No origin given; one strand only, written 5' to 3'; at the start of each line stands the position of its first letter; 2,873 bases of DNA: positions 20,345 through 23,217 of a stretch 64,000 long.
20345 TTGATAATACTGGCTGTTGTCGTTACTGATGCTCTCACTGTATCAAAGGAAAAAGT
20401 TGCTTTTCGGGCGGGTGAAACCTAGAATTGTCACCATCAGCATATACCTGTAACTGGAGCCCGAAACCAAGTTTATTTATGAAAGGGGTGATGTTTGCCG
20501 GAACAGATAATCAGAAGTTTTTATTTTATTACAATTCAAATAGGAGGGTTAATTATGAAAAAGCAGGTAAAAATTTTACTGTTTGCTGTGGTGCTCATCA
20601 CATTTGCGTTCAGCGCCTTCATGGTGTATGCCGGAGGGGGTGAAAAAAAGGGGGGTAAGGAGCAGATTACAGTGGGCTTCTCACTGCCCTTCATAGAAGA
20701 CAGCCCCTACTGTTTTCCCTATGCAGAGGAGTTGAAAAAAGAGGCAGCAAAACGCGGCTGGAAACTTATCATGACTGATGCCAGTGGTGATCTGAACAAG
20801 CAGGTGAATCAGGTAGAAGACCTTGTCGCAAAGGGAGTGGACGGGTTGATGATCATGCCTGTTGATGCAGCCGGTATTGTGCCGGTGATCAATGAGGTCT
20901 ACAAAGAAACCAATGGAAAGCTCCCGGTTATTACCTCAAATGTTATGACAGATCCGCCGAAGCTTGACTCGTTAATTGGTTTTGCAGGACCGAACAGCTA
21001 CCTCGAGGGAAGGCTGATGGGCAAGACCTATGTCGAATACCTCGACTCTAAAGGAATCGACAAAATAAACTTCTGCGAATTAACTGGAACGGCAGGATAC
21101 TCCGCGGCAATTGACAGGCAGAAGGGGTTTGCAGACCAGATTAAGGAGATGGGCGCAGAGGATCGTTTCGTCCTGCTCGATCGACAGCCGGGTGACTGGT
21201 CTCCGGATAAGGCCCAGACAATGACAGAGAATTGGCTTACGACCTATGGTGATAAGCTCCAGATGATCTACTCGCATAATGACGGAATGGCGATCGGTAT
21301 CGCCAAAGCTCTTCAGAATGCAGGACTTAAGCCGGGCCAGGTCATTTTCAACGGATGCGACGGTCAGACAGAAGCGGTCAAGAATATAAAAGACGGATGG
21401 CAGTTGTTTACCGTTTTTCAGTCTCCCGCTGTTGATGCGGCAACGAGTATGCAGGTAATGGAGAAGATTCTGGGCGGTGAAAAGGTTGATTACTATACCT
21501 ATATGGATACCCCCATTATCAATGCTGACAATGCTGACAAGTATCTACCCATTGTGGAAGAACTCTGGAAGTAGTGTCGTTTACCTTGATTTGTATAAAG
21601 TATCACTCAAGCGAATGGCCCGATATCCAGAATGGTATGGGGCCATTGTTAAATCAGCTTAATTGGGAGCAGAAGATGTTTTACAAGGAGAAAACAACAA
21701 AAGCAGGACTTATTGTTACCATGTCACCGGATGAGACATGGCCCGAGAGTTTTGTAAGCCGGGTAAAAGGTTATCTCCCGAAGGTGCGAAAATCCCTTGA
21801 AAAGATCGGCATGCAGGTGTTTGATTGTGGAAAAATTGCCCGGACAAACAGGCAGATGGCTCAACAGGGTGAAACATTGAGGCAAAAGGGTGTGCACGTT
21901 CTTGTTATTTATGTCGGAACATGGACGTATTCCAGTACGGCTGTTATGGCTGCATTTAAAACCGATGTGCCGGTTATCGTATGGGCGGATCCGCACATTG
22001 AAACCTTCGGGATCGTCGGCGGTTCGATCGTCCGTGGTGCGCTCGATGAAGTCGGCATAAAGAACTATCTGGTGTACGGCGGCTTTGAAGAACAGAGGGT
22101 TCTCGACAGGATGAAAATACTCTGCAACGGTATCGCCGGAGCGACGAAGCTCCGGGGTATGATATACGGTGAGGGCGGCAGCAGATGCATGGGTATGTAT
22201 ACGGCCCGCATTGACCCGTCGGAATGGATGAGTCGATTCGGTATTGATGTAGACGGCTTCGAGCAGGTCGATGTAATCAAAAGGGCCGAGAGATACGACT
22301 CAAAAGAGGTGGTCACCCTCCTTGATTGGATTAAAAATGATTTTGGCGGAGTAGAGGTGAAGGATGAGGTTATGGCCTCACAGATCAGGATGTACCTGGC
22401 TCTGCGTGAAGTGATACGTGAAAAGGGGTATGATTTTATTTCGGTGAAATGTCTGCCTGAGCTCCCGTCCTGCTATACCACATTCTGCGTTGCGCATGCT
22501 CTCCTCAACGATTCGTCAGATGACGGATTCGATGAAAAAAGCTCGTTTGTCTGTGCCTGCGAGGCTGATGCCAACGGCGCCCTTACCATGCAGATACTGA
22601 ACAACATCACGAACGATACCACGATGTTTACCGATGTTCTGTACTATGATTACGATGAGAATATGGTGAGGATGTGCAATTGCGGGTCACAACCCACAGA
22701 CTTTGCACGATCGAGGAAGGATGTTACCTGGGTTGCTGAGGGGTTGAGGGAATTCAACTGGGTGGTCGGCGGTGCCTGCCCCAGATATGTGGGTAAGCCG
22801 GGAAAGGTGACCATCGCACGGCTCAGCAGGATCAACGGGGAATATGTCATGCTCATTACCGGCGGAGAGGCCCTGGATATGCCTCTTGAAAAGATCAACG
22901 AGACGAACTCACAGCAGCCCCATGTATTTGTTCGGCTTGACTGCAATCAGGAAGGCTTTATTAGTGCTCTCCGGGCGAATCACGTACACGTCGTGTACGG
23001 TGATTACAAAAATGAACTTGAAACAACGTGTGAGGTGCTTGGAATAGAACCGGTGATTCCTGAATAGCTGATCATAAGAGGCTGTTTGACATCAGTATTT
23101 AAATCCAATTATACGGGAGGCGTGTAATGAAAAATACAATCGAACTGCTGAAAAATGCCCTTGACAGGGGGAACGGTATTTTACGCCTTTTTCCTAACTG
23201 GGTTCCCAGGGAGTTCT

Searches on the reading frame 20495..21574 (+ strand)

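Call 7: search_protein_families(library=ncbifam, proteins=[window:20495-21574:+], max_evalue=0.00001)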
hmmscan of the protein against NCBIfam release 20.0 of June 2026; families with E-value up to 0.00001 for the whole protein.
window:20495-21574:+ (359 aa): 10 families
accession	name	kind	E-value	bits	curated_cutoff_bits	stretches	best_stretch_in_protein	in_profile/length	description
NF041827.1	YtfQ_transport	equivalog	1.7e-34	119.2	510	1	55-323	23-283/320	galactofuranose ABC transporter, galactofuranose-binding protein YtfQ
NF007936.0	PRK10653.1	equivalog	4.1e-33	115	337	1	69-340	37-291/295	ribose ABC transporter substrate-binding protein RbsB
NF007254.0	PRK09701.1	equivalog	1.2e-25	90.3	335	1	70-323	36-284/311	D-allose transporter substrate-binding protein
TIGR02634.1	xylF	equivalog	7.3e-22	78.3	389.55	1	80-331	20-260/302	D-xylose ABC transporter substrate-binding protein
NF040907.2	ChvE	equivalog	3.2e-20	72.6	460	1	78-333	18-281/324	multiple monosaccharide ABC transporter substrate-binding protein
NF007680.0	PRK10355.1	equivalog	2e-17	63.4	504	1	82-331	49-287/331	D-xylose ABC transporter substrate-binding protein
NF011924.1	PRK15395.1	equivalog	5.3e-17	61.9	420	1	78-325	45-295/329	galactose/glucose ABC transporter substrate-binding protein MglB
NF007743.0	PRK10423.1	equivalog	2.4e-11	43.3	531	1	82-282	83-266/330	ribose operon transcriptional repressor RbsR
NF007979.0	PRK10703.1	equivalog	3.7e-08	32.8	501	1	70-284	71-270/341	HTH-type transcriptional repressor PurR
TIGR02417.1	fruct_sucro_rep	subfamily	1.7e-07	30.9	389.55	1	58-274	61-258/327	D-fructose-responsive transcription factor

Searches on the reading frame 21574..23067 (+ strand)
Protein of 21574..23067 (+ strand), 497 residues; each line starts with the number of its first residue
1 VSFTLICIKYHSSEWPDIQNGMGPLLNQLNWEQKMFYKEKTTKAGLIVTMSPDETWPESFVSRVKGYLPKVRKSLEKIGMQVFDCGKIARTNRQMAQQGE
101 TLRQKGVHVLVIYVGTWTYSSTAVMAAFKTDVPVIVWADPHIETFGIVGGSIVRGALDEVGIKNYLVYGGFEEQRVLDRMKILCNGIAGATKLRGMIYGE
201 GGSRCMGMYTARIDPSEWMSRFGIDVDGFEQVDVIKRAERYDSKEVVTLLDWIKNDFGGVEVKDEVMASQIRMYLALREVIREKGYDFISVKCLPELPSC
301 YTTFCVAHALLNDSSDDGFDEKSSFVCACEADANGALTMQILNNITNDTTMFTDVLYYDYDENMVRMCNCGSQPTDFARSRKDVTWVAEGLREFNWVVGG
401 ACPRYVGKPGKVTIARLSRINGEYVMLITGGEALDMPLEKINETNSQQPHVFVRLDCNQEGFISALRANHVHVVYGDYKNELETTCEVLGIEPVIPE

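Call 7: search_protein_families(library=ncbifam, proteins=[window:21574-23067:+], max_evalue=0.00001)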
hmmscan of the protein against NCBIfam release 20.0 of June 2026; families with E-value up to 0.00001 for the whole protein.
window:21574-23067:+ (497 aa): 3 families
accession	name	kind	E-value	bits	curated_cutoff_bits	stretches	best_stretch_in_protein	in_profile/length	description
NF048012.1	SlpQosIsomSftI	equivalog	1.1e-27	96.9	700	1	70-493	25-440/443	sulfoquinovose isomerase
NF008220.0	PRK10991.1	equivalog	1.4e-09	37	775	0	94-259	67-240/591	L-fucose isomerase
TIGR01089.1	fucI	equivalog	2.2e-07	29.6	850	0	96-258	66-236/587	L-fucose isomerase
